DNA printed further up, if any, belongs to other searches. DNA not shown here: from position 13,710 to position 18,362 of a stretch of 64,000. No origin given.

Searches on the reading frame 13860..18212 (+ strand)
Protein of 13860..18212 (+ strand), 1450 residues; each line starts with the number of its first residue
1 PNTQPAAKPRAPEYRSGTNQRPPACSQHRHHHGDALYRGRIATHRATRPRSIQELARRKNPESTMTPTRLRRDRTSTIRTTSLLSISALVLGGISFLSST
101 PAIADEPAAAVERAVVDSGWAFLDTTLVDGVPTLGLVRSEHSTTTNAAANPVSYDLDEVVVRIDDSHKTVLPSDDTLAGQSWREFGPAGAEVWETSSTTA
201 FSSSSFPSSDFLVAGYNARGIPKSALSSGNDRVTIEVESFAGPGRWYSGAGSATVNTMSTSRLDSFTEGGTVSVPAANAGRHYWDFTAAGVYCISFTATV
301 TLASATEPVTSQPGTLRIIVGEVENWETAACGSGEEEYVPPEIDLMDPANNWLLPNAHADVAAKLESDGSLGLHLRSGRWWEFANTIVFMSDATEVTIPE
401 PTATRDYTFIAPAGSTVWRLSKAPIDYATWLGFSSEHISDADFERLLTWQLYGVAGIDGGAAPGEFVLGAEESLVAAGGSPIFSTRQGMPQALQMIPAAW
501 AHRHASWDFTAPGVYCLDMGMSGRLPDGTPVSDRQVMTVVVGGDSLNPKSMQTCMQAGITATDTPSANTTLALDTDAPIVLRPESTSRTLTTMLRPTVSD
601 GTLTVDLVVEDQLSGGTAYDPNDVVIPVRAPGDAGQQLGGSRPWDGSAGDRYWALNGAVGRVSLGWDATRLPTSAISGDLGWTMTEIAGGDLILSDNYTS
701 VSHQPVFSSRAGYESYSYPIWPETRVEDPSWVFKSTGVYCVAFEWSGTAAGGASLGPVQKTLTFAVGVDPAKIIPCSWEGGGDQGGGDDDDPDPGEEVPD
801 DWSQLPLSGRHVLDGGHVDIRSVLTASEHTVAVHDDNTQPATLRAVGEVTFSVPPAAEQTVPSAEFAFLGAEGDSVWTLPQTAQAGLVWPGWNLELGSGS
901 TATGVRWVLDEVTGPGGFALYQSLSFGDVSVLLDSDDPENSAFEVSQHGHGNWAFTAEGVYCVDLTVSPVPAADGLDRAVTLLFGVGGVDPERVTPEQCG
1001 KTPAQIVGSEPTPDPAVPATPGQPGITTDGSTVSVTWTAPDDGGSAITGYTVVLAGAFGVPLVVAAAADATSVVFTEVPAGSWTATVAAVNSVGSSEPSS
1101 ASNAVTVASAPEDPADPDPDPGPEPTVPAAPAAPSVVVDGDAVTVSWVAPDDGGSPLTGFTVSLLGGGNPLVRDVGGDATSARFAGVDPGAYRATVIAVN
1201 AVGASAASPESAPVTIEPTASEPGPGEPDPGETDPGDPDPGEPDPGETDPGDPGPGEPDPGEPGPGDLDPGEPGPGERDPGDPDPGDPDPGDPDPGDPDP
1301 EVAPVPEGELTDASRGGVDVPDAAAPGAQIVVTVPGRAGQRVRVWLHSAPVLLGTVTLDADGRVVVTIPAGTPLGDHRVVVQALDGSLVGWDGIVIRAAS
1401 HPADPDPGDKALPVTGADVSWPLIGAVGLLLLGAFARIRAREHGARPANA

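Call 40: search_protein_families(library=pfam, proteins=[window:13860-18212:+], max_evalue=0.0001)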
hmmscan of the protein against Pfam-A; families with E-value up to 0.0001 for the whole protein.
window:13860-18212:+ (1450 aa): 1 family
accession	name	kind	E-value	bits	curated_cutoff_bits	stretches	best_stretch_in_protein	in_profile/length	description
PF00041.27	fn3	-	1.3e-14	54.6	25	2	1132-1211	4-81/84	Fibronectin type III domain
